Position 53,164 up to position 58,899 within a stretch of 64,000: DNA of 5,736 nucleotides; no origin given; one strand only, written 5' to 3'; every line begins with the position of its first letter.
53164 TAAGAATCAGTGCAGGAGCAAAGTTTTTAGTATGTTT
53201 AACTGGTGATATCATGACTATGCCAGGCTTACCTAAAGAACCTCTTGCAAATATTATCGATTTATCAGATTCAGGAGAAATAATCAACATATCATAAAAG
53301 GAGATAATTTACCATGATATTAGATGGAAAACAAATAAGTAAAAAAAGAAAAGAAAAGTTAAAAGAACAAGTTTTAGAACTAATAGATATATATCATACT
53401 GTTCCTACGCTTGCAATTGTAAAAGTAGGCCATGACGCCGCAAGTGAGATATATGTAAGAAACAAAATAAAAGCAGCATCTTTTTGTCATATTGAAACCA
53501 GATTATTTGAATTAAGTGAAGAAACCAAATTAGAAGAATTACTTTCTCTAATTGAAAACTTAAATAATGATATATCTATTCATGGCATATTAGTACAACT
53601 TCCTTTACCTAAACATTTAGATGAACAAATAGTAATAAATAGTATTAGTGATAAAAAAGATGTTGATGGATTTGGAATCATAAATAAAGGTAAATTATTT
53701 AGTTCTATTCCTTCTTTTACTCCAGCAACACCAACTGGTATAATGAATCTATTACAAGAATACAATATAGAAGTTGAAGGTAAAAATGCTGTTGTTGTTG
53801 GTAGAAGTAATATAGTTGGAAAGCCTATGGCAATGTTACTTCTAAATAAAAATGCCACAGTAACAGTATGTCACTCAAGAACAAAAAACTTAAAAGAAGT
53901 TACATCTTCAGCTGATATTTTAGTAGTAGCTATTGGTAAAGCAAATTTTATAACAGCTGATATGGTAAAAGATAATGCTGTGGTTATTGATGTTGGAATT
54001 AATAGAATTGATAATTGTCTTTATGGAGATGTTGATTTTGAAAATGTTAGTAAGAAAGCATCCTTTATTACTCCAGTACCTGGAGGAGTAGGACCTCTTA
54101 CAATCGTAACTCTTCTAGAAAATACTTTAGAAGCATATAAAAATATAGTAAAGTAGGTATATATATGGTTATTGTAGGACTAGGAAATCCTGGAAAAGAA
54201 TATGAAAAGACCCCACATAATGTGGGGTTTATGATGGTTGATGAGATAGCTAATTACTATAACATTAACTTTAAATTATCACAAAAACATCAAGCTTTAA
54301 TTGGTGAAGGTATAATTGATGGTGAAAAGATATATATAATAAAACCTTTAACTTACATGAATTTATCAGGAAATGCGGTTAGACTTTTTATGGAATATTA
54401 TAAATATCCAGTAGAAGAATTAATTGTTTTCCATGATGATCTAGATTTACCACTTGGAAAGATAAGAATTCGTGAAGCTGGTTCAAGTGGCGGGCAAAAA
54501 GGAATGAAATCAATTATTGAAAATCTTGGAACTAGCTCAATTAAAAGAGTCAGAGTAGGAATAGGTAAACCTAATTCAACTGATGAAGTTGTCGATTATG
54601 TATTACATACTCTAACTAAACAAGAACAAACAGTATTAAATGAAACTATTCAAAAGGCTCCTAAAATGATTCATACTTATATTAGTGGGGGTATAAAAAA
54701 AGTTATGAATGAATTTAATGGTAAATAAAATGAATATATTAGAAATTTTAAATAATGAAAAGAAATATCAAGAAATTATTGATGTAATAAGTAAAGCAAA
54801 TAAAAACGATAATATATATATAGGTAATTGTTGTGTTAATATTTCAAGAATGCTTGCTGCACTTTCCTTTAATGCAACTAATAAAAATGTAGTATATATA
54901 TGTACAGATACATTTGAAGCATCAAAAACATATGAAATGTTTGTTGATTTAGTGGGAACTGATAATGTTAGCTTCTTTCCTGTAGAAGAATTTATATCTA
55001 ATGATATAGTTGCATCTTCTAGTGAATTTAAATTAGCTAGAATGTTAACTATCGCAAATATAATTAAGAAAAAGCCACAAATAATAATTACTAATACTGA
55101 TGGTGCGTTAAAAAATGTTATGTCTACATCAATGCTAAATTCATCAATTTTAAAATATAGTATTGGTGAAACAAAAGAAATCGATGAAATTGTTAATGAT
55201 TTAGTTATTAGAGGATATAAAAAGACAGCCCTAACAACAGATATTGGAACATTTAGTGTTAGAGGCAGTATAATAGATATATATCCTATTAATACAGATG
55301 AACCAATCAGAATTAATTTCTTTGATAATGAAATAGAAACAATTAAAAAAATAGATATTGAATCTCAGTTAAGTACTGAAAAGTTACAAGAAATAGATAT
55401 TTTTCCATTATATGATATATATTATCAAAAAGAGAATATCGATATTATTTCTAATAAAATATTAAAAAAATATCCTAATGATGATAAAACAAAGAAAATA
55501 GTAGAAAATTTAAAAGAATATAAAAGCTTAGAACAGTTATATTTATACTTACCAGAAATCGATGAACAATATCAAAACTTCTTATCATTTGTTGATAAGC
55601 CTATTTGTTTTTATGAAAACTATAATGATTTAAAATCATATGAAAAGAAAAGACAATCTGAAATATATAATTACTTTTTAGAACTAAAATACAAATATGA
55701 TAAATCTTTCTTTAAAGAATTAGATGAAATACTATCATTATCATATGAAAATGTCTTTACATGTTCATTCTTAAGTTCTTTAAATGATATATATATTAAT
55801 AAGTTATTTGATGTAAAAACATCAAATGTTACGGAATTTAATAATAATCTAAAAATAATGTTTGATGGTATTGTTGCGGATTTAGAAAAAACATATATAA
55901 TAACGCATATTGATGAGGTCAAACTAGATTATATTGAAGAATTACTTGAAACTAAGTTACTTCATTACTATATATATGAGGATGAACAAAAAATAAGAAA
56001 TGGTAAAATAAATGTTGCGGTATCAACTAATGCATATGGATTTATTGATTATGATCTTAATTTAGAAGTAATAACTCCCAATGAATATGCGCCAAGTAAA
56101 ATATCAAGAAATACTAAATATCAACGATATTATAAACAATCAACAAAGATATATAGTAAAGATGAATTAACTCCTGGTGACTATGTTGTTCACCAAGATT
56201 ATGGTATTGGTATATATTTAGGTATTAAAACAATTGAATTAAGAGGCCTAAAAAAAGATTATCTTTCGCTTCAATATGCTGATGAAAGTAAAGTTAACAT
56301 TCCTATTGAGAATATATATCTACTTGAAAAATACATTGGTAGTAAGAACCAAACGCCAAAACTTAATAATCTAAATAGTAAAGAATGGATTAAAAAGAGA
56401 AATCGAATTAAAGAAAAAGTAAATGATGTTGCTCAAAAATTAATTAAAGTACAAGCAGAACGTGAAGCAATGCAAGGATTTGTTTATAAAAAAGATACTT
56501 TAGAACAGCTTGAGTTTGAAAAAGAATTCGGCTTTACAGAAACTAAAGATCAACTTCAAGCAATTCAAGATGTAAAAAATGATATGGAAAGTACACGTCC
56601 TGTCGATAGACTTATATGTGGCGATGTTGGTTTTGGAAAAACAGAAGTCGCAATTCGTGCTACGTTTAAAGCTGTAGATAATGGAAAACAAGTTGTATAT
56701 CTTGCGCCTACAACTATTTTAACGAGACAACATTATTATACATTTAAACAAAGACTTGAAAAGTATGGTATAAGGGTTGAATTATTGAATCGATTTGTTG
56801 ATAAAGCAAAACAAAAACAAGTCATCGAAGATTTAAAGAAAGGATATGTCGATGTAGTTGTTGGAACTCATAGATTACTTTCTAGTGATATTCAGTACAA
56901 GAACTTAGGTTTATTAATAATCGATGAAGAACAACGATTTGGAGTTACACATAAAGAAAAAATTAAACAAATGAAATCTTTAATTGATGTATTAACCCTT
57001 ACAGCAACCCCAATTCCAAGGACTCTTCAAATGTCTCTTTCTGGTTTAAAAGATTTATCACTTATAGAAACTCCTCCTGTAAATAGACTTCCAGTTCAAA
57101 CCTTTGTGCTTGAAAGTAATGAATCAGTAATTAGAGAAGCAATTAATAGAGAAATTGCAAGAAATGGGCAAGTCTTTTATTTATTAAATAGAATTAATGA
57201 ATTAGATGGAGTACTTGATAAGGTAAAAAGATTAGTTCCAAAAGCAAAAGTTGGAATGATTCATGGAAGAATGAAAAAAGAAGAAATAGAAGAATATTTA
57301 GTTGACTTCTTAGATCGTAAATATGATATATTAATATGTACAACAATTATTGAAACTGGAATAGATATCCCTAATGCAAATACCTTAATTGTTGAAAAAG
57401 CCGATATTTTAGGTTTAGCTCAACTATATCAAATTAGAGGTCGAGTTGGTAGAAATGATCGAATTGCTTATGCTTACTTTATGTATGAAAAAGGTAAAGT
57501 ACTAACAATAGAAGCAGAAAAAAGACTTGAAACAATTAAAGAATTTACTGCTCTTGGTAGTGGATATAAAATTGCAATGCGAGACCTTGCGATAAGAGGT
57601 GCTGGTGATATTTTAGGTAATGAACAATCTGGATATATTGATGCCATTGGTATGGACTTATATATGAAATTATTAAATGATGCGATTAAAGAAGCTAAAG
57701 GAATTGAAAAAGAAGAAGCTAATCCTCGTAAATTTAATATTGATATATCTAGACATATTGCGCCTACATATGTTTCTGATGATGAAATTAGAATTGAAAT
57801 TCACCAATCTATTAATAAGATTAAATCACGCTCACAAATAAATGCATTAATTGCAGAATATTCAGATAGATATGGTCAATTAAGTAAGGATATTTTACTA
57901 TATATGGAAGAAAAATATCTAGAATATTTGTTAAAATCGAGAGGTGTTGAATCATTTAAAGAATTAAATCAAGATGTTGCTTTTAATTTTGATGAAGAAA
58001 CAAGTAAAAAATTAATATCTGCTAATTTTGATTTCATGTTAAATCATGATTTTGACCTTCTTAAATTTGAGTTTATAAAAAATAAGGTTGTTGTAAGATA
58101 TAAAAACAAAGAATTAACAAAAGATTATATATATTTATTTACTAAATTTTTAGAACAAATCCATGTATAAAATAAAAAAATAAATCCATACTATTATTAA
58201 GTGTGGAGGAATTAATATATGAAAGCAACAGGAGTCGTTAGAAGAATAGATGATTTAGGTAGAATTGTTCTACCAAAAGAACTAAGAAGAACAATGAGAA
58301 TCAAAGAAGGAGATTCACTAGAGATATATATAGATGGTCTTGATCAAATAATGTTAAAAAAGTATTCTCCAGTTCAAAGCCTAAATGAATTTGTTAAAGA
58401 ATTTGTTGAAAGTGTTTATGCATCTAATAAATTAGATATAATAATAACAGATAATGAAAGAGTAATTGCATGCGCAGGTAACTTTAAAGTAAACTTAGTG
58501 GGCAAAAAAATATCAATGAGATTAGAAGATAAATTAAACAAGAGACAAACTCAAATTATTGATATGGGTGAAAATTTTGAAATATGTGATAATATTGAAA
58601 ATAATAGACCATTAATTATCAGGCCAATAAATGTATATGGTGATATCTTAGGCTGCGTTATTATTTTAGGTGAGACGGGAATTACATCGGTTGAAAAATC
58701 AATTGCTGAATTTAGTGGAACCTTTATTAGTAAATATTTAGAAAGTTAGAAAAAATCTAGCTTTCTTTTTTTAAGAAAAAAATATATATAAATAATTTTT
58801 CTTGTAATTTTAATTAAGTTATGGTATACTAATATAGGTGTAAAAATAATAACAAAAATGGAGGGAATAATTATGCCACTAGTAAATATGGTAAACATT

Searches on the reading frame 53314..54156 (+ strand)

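Call 74: search_protein_families(library=pfam, proteins=[window:53314-54156:+], max_evalue=0.00001)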
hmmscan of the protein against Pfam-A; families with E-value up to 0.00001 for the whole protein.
window:53314-54156:+ (280 aa): 2 families
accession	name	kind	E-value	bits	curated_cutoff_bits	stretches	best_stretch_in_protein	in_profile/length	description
PF02882.25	THF_DHG_CYH_C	-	1.9e-71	239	27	1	123-277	3-158/160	Tetrahydrofolate dehydrogenase/cyclohydrolase, NAD(P)-binding domain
PF00763.28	THF_DHG_CYH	-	3e-36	124.6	32.8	1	3-118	1-115/115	Tetrahydrofolate dehydrogenase/cyclohydrolase, catalytic domain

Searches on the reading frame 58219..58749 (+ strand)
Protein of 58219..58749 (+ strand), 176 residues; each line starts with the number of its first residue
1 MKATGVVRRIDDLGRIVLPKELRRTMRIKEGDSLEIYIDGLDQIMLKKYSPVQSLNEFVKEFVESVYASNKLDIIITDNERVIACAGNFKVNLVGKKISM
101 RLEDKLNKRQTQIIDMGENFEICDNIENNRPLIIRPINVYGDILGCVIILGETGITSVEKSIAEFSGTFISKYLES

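Call 92: search_protein_families(library=pfam, proteins=[window:58219-58749:+], max_evalue=0.00001)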
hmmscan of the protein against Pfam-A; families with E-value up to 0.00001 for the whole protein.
window:58219-58749:+ (176 aa): 2 families
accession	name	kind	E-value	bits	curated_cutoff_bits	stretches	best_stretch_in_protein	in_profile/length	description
PF15714.11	SpoVT_C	-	5.2e-21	75.5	27.5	1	55-175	2-128/128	Stage V sporulation protein T C-terminal, transcription factor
PF04014.23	MazE_antitoxin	-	5.5e-12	45.9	24.7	1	7-52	1-46/48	Antidote-toxin recognition MazE, bacterial antitoxin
